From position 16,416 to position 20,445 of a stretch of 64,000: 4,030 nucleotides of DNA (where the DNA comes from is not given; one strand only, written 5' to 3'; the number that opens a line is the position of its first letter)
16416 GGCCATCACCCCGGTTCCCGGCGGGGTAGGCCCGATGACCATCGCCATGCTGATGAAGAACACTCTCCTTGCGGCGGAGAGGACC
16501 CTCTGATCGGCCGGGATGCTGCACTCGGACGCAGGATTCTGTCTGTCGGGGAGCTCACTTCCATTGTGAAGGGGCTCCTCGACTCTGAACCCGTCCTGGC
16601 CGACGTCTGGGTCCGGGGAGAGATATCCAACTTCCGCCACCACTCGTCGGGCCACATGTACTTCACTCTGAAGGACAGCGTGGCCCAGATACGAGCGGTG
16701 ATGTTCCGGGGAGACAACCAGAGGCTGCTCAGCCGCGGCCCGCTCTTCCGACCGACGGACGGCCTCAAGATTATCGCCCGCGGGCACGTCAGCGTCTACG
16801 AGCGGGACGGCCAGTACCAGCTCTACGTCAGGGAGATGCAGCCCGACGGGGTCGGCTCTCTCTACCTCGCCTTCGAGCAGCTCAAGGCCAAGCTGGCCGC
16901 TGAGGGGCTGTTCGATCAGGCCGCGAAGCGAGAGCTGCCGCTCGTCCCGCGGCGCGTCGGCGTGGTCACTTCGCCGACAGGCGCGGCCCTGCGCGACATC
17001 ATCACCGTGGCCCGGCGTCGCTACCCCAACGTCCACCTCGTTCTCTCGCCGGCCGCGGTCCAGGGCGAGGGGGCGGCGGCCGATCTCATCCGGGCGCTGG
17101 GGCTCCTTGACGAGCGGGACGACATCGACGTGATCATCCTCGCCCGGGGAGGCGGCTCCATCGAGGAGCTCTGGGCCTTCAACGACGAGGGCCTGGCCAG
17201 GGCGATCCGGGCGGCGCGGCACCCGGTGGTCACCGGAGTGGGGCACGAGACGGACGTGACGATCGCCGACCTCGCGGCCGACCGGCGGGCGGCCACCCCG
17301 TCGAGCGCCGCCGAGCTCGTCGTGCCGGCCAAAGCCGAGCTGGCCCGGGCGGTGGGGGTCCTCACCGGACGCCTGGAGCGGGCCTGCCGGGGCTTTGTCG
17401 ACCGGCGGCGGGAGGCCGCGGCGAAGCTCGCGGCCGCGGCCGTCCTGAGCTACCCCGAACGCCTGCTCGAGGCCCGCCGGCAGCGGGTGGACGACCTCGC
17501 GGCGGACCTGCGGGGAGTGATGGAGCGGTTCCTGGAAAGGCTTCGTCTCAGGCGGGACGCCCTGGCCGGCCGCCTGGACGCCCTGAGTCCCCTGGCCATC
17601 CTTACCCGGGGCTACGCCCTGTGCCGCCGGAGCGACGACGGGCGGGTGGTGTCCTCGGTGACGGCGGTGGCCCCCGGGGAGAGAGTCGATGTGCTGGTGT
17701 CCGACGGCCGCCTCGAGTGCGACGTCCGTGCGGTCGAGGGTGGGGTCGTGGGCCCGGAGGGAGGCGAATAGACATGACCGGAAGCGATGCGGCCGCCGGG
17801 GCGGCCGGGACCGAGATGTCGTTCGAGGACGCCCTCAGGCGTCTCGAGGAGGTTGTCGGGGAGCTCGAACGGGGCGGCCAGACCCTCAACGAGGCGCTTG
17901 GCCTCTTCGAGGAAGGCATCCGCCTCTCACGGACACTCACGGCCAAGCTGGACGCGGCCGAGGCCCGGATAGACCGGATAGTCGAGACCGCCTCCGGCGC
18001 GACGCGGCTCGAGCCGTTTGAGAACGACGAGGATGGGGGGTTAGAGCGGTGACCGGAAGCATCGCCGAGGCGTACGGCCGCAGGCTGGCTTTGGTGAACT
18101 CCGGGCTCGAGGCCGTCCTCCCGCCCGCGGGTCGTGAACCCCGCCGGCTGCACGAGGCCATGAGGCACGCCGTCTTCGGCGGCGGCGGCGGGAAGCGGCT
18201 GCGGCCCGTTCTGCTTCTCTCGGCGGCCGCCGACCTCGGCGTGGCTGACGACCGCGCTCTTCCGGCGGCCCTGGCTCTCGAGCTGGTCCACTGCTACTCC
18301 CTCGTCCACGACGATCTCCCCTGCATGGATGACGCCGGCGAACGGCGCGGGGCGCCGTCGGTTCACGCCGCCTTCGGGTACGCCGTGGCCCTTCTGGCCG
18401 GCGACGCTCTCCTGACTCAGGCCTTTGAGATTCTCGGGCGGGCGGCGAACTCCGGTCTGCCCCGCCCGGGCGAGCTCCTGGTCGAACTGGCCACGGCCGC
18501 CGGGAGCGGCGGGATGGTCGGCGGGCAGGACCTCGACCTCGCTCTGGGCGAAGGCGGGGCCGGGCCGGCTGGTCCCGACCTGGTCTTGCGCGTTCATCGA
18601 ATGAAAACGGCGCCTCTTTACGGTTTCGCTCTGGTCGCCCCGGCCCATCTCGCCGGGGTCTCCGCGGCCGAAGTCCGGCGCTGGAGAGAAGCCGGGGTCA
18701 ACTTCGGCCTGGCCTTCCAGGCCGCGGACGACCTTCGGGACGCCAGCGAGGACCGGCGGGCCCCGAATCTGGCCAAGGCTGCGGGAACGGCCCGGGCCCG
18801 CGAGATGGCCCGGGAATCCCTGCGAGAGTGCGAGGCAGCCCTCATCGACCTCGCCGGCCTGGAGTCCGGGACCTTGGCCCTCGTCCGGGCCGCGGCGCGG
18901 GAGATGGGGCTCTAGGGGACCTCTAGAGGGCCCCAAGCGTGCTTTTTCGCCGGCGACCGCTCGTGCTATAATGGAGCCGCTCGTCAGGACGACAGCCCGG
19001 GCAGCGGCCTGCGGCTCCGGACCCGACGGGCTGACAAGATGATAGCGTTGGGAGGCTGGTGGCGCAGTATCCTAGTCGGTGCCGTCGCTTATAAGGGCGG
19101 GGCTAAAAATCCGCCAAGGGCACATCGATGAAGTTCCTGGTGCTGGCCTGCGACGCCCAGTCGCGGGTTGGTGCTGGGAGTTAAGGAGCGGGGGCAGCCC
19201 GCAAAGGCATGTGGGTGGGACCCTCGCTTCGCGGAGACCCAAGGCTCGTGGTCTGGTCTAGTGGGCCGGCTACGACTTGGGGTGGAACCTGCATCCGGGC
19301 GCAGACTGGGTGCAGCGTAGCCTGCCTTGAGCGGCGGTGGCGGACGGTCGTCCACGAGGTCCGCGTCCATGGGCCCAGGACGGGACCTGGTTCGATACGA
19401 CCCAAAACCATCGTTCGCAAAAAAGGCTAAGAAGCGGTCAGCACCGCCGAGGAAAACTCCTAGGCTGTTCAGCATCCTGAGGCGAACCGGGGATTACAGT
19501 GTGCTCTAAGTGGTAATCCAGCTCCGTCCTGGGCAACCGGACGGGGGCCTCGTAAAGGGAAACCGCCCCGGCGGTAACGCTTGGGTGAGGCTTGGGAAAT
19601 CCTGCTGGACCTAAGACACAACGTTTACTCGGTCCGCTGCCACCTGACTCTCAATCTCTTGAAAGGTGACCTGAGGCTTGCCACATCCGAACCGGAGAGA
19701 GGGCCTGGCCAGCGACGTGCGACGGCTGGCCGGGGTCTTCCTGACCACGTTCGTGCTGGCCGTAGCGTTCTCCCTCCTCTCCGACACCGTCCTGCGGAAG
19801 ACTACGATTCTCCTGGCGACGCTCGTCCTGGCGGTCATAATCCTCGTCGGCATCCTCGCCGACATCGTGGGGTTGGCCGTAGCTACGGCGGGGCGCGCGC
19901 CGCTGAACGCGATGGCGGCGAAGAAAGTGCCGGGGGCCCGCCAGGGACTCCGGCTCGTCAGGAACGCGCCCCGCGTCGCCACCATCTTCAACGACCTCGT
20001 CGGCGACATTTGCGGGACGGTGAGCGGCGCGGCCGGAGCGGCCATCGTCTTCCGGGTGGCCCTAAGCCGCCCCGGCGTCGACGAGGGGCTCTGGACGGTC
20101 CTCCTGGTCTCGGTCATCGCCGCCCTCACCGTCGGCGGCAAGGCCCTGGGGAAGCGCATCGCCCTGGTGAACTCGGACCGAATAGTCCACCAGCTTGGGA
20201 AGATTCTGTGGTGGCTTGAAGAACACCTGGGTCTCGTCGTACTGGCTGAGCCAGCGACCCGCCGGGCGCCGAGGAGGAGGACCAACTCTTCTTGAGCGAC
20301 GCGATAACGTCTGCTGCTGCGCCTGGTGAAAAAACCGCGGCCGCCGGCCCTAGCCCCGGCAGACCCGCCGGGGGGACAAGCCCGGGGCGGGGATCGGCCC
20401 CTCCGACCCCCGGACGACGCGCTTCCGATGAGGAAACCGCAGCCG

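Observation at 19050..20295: OLE RNA plus OapA: large structured ncRNA-membrane protein system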

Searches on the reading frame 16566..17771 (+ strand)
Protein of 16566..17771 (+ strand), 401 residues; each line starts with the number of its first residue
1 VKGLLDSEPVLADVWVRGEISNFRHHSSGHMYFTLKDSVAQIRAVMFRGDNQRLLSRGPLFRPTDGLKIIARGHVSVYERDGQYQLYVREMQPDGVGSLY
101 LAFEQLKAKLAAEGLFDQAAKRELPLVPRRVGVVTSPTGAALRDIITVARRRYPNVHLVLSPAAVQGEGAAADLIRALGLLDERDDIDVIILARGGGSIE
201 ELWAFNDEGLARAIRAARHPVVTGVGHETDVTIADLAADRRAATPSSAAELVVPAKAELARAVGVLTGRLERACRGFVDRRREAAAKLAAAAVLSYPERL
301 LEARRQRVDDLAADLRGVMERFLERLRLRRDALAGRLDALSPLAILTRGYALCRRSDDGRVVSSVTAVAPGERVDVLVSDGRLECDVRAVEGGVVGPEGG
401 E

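Call 4: search_protein_families(library=pfam, proteins=[window:16566-17771:+], max_evalue=0.01)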
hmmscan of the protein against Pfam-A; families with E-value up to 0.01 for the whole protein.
window:16566-17771:+ (401 aa): 3 families
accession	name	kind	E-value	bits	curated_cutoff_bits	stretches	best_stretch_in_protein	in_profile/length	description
PF02601.20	Exonuc_VII_L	-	3e-90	303.4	35.9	2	115-330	1-214/315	Exonuclease VII, large subunit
PF13742.12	tRNA_anti_2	-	2.8e-28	98.4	27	1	4-92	13-95/95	OB-fold nucleic acid binding domain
PF01336.31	tRNA_anti-codon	-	1e-09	38.7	27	1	14-93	1-74/75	OB-fold nucleic acid binding domain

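Call 5: search_protein_families(library=ncbifam, proteins=[window:16566-17771:+], max_evalue=0.01)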
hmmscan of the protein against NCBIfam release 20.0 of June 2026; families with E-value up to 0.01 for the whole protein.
window:16566-17771:+ (401 aa): 1 family
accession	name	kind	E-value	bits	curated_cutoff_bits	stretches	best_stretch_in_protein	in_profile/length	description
TIGR00237.1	xseA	equivalog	4.7e-140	467.2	180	1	2-387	10-388/389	exodeoxyribonuclease VII large subunit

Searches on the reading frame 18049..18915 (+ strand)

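Call 4: search_protein_families(library=pfam, proteins=[window:18049-18915:+], max_evalue=0.01)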
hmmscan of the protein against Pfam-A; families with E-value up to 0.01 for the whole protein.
window:18049-18915:+ (288 aa): 1 family
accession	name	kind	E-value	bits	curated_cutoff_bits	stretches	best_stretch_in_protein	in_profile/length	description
PF00348.22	polyprenyl_synt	-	3.5e-35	121.9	27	1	34-237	4-196/251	Polyprenyl synthetase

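Call 5: search_protein_families(library=ncbifam, proteins=[window:18049-18915:+], max_evalue=0.01)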
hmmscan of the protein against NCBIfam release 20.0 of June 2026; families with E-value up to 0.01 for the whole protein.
window:18049-18915:+ (288 aa): 16 families
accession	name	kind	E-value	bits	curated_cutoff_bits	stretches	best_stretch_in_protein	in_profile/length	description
NF045485.1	FPPsyn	subfamily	1.5e-59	201.5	275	1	15-247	7-233/288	farnesyl diphosphate synthase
NF045685.1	GGPPSynCrtE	equivalog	4.1e-46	157.3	460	1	12-248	10-239/293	geranylgeranyl diphosphate synthase CrtE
NF041169.1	f2_encap_cargo4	exception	1.1e-38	133.3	450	1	44-229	46-222/334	family 2 encapsulin nanocompartment cargo protein polyprenyl transferase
NF007877.0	PRK10581.1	equivalog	4.8e-35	121.2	321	1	20-236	18-232/299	(2E,6E)-farnesyl diphosphate synthase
NF040698.1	IdsA_Meth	equivalog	4e-33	115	468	1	16-236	14-226/328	short chain isoprenyl diphosphate synthase IdsA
NF041003.1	GGPP_syn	equivalog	2.2e-29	102.6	500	1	30-229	24-216/326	geranylgeranyl diphosphate synthase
NF040789.2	gerfarn_diphsyn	equivalog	6.6e-29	101.2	560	1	5-233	7-240/345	geranylfarnesyl diphosphate synthase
NF045549.1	GGPPsyn_IdsB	equivalog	1.1e-19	70.7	475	1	44-230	61-239/346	geranylgeranyl diphosphate synthase IdsB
NF040627.1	GFPS_Meth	equivalog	9.7e-19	67.9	600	1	45-230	37-208/285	geranylfarnesyl diphosphate synthase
NF008140.0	PRK10888.1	equivalog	1.2e-18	67.5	412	1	45-237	41-221/323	octaprenyl diphosphate synthase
NF042417.1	NPPPS_Mycobact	equivalog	1.7e-17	63.5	600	1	36-236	46-232/335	nonaprenyl/(2E,6E)-farnesyl/geranylgeranyl diphosphat synthase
TIGR02749.1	prenyl_cyano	equivalog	4.7e-17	62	383.2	1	41-130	38-127/322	solanesyl diphosphate synthase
TIGR02748.1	GerC3_HepT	equivalog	7.4e-17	61.4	456.55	1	46-130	41-123/319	heptaprenyl diphosphate synthase component II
NF045628.1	HxpDPsynlarge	equivalog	1.4e-16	60.4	500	1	31-132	20-117/311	hexaprenyl-diphosphate synthase large subunit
NF042416.1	GFPPS_Mycobact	equivalog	3.7e-12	45.9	600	1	45-229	39-236/350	bifunctional (2E,6E)-farnesyl/geranyl diphosphate synthase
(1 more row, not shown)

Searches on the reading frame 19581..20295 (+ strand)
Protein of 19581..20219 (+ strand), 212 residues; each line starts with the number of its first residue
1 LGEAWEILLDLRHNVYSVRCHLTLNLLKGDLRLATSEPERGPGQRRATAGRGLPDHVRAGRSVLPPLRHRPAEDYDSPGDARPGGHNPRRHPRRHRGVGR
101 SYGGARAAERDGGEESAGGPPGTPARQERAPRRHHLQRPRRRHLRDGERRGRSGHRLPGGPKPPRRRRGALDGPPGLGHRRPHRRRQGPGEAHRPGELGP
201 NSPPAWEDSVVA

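Call 4: search_protein_families(library=pfam, proteins=[window:19678-20295:+], max_evalue=0.01)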
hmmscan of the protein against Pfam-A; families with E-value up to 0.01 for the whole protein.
window:19678-20295:+ (205 aa): 0 families

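Call 5: search_protein_families(library=ncbifam, proteins=[window:19678-20295:+], max_evalue=0.01)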
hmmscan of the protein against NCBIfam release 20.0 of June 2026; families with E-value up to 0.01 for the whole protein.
window:19678-20295:+ (205 aa): 0 families

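Call 6: find_homologous_proteins(query=window:19678-20295:+)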
Query window:19678-20295:+ (205 aa): 167 proteins with E <= 0.001 among 8000 candidates; the best 120 are listed.
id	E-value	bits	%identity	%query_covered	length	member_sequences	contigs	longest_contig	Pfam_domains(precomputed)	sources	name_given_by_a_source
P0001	4.4e-120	417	100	100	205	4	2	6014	-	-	-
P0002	5.5e-83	296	71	94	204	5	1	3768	-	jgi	jgi:CBS domain containing-hemolysin-like protein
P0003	7.5e-77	276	65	93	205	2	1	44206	-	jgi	-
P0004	6.3e-76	273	64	100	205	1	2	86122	PF01595.26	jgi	-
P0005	1.1e-75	272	71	89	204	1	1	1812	-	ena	-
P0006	2.8e-74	267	71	90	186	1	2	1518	-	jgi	-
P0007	3.4e-70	254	63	94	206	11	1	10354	-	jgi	-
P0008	3.1e-69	251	62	97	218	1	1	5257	-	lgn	-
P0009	7.1e-69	250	63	93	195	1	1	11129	PF01595.26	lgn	-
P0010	1.1e-68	249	62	98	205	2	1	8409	PF01595.26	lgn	-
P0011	1.5e-65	239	60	100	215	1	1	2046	-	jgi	-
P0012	2.8e-64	235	60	100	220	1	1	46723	PF01595.26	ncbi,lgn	-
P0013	5.9e-64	234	61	100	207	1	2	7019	PF01595.26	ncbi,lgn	-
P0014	9.1e-64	233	59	100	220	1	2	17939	PF01595.26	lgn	-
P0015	5.7e-63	230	57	99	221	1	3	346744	PF01595.26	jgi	jgi:CBS domain containing-hemolysin-like protein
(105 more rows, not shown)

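Call 15: search_protein_families(library=pfam, proteins=[window:19678-20295:+], max_evalue=10)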
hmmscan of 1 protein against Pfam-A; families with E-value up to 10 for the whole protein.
window:19678-20295:+ (205 aa): 1 family
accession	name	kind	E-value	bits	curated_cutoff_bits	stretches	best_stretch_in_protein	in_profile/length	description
PF12666.12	PrgI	-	3.6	8.6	27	1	15-60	20-64/91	PrgI family protein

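Call 16: search_solved_structures(query=window:19678-20295:+, max_evalue=10, show_alignments=2)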
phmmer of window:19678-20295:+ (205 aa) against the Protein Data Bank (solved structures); distinct sequences matched with E-value up to 10: 0.

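Call 20: find_related_loci(query=A1, collection=genome_contigs, flank=4000)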
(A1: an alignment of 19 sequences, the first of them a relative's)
Query A1 (205 aa) in genome_contigs; peptide patterns used: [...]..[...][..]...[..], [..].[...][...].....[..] (x = any residue, [..] = any of these).
600 stretches matched a pattern (row limit reached: there are more); 584 encode a relative of the query (tblastn E <= 1e-3); the best 80 are kept; 80 distinct loci.
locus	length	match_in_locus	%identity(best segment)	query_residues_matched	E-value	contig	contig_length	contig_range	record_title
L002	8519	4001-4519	50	24-196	9e-48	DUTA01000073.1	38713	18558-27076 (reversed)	MAG TPA_asm: Bacillota bacterium isolate AS04akNAM_96 41157_AS04, whole genome shotgun sequence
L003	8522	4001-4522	45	24-199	2e-46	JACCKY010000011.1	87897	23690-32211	MAG: Candidatus Petromonas tenebris isolate A2 scaffold_31, whole genome shotgun sequence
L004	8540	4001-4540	43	20-201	8e-44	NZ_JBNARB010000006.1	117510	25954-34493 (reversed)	MAG: Thermovenabulum sp. isolate Kamch4316-2DMB-04 bin21.fa-6, whole genome shotgun sequence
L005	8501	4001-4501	49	25-190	1e-43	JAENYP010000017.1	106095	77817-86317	MAG: Thermincola ferriacetica isolate BL5_bin.1 BL5_bin1_NODE_95_length_106095_cov_55.951113, whole genome shotgun seque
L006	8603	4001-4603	40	4-201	1e-42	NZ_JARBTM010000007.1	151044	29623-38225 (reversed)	MAG: Anaerosolibacter sp. isolate L_E1_T20_C_bin.128 scaffold_216, whole genome shotgun sequence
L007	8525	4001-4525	42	22-196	4e-42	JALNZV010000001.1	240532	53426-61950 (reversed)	MAG: Tissierellaceae bacterium isolate SO_2017_LW2 bin 118 scaffold_64_c1_LW138R_2017, whole genome shotgun sequence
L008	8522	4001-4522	46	24-204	1e-41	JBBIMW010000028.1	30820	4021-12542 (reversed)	MAG: Peptococcaceae bacterium isolate STS170223_bin_241 NODE_502_length_30820_cov_5.471412, whole genome shotgun sequenc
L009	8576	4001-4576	44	10-201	2e-41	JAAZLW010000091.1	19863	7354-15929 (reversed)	MAG: Bacillota bacterium isolate AS23ysBPME_266 66197_AS23, whole genome shotgun sequence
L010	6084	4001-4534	45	3-181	3e-41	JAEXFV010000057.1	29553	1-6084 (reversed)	MAG: Bacillota bacterium isolate OH_HBB_28 k127_764807, whole genome shotgun sequence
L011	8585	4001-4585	42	13-201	4e-41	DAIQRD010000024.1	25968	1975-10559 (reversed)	MAG TPA_asm: Bacillota bacterium isolate CTOTU40582 NODE_1222_length_25968_cov_3.787057, whole genome shotgun sequence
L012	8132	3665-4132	46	20-175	7e-41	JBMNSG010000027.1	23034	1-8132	MAG: Eubacteriaceae bacterium isolate SBF912SR5HQ0003 scaffold_2655_c1, whole genome shotgun sequence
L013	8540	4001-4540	39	2-181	8e-41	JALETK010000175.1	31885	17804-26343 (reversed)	MAG: Clostridiales bacterium isolate SUG319 k141_6309730, whole genome shotgun sequence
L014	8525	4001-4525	43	6-177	7e-41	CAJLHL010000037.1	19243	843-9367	MAG TPA_asm: uncultured Clostridiales bacterium isolate ERR1600730-bin.21 genome assembly, contig: NODE_3064_length_1924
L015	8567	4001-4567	39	5-189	9e-41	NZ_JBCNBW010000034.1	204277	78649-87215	Aeribacillus pallidus strain NRS-2058 NRS_2058_contig_0000034, whole genome shotgun sequence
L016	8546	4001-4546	43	10-191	1e-40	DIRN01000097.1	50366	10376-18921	MAG TPA_asm: Firmicutes bacterium UBA5435 UBA5435_contig_4296, whole genome shotgun sequence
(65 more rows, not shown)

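Call 68: predict_structure(alignment_id=A3)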
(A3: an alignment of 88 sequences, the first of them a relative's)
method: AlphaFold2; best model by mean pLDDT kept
length: 205 residues; sequences in the alignment: 88
mean_pLDDT: 84.6   pTM: 0.74
mean pLDDT of the five models: 84.6, 83.6, 82.8, 81.7, 77.6
residues with pLDDT >= 90: 95; 70-90: 82; 50-70: 23; < 50: 5
segments of 3 or more residues with pLDDT < 50: 1-5
pLDDT, mean of each block of 10 residues (from residue 1): 51 77 78 73 85 92 95 94 95 92 86 87 87 89 93 92 95 95 82 63 68
secondary structure, 60 per line:
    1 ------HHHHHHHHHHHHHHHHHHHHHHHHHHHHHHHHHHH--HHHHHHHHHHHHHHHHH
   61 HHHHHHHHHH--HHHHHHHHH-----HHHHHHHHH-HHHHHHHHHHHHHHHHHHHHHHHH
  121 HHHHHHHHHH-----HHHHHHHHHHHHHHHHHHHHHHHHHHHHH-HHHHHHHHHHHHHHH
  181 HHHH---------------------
elements in order: H7-41 H44-70 H73-81 H87-95 H97-130 H136-164 H166-184

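Call 70: fold_search(model_id=the predicted structure, library=pdb)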
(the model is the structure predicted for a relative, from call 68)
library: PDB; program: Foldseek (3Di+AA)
matches with E <= 10: 266; with E <= 0.001: 0
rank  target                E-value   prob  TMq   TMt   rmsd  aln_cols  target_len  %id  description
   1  7m1t_B                2.0e-02  1.00  0.46  0.31   8.7       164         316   16  Crystal structure of an archaeal CNNM, MtCorB, with C-terminal deletion in complex with Mg2+-ATP (released 2021-06-16)
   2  7m1t_A                6.9e-02  1.00  0.45  0.31   8.2       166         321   14  Crystal structure of an archaeal CNNM, MtCorB, with C-terminal deletion in complex with Mg2+-ATP (released 2021-06-16)
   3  7m1u_A                1.7e-01  1.00  0.47  0.32   8.5       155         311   17  Crystal structure of an archaeal CNNM, MtCorB, R235L mutant with C-terminal deletion (released 2021-06-16)
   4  8iys_R                3.4e-01  0.18  0.18  0.13  25.2       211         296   15  TUG891-bound FFAR4 in complex with Gq (released 2023-06-21)
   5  7m1u_B                4.1e-01  0.99  0.45  0.32   6.0       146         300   12  Crystal structure of an archaeal CNNM, MtCorB, R235L mutant with C-terminal deletion (released 2021-06-16)
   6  9chx_A                1.0e+00  0.15  0.20  0.11  22.7       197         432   11  cryo-EM structure of calcineurin-fused beta2 adrenergic receptor in carazolol bound inactive state (released 2024-11-13)
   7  7jjo_R                1.1e+00  0.13  0.20  0.15  22.3       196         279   14  Structural Basis of the Activation of Heterotrimeric Gs-protein by Isoproterenol-bound Beta1-Adrenergic Receptor (released 2020-09-02)
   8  9div_C                1.2e+00  0.21  0.22  0.28  13.0       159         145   14  The crystal structure of de novo designed ChuA binding protein C8 (released 2025-05-21)
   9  7xna_A                1.3e+00  0.08  0.15  0.08  23.3       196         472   11  Crystal structure of somatostatin receptor 2 (SSTR2) with peptide antagonist CYN 154806 (released 2022-08-03)
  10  6hll                  1.4e+00  0.12  0.19  0.10  21.2       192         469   12  Crystal structure of the Neurokinin 1 receptor in complex with the small molecule antagonist CP-99,994 (released 2019-01-16)
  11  7eja_R                1.4e+00  0.10  0.16  0.14  22.3       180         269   13  Structure of the alpha2A-adrenergic receptor GoA signaling complex bound to dexmedetomidine (released 2022-04-13)
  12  8id9_R                1.4e+00  0.10  0.18  0.14  23.8       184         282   15  Cryo-EM structure of the eicosapentaenoic acid bound GPR120-Gi complex (released 2023-03-15)
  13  2oer_A                1.5e+00  0.18  0.23  0.26  20.0       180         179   11  Probable Transcriptional Regulator from Pseudomonas aeruginosa (released 2007-01-30)
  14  9u9v_R                1.6e+00  0.12  0.20  0.16  22.5       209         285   11  beta2-adrenergic receptor in complex with methamphetamine (released 2025-09-03)
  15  4hks_A                1.7e+00  0.23  0.24  0.28  15.3       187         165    9  Calcium release-activated calcium (CRAC) channel ORAI, K163W mutant (released 2012-11-28)
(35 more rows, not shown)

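Call 71: search_protein_families(library=pfam, proteins=[window:19581-20219:+], max_evalue=0.1)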
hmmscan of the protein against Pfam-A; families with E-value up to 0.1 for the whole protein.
window:19581-20219:+ (212 aa): 0 families

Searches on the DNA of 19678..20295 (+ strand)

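Call 24: search_rna_families(sources=[L002, L003, L004, L005, L006, L015, L017, L022, L023, L028, L031, L034, L041, L042, L046, L047, L056], threshold=gathering)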
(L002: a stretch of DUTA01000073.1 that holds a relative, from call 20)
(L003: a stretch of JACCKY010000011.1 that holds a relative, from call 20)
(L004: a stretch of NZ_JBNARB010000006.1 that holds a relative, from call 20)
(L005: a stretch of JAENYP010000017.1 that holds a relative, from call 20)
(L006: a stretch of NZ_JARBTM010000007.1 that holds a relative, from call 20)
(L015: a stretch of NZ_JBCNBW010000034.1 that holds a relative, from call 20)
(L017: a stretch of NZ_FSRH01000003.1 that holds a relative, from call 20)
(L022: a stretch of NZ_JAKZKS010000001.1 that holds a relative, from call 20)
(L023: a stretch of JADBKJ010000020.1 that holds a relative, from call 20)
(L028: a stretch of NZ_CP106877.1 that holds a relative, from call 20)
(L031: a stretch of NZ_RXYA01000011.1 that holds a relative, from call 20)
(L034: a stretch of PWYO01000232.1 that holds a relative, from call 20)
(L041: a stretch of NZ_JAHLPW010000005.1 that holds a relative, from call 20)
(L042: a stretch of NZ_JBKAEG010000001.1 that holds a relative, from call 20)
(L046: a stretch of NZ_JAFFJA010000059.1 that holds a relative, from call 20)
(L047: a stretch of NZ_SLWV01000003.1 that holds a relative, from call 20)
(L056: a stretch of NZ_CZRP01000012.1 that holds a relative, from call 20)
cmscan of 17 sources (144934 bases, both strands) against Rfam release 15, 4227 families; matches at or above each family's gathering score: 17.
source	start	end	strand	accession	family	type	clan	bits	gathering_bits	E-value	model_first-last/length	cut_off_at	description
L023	3375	3977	+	RF01071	OLE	Gene;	-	578.2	50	1.5e-166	1-616/616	no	Ornate Large Extremophilic RNA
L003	3217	3819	+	RF01071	OLE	Gene;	-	558.4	50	1.1e-160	1-616/616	no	Ornate Large Extremophilic RNA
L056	3341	3968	+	RF01071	OLE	Gene;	-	533.9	50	2.1e-153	1-616/616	no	Ornate Large Extremophilic RNA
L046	3294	3912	+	RF01071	OLE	Gene;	-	533.6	50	2.6e-153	1-616/616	no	Ornate Large Extremophilic RNA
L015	3314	3918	+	RF01071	OLE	Gene;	-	533.5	50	2.8e-153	1-616/616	no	Ornate Large Extremophilic RNA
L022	3306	3927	+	RF01071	OLE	Gene;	-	533.1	50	3.5e-153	1-616/616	no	Ornate Large Extremophilic RNA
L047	3249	3856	+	RF01071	OLE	Gene;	-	528.6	50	7.6e-152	1-616/616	no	Ornate Large Extremophilic RNA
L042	3291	3899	+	RF01071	OLE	Gene;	-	525.7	50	5.8e-151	1-616/616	no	Ornate Large Extremophilic RNA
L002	3220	3828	+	RF01071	OLE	Gene;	-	519.5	50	4e-149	1-616/616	no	Ornate Large Extremophilic RNA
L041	3298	3926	+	RF01071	OLE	Gene;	-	506.3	50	3.2e-145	1-616/616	no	Ornate Large Extremophilic RNA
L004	3315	3896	+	RF01071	OLE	Gene;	-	504.9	50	8.3e-145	1-616/616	no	Ornate Large Extremophilic RNA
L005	3278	3903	+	RF01071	OLE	Gene;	-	495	50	7.3e-142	1-616/616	no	Ornate Large Extremophilic RNA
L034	3334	3932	+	RF01071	OLE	Gene;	-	485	50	6.9e-139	1-616/616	no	Ornate Large Extremophilic RNA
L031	3267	3854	+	RF01071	OLE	Gene;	-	470.9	50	1e-134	1-616/616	no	Ornate Large Extremophilic RNA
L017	3260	3853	+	RF01071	OLE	Gene;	-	459.2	50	3e-131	1-616/616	no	Ornate Large Extremophilic RNA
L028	3362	3958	+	RF01071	OLE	Gene;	-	456.6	50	1.8e-130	1-616/616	no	Ornate Large Extremophilic RNA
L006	3288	3908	+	RF01071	OLE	Gene;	-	403.9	50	7.8e-115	1-616/616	no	Ornate Large Extremophilic RNA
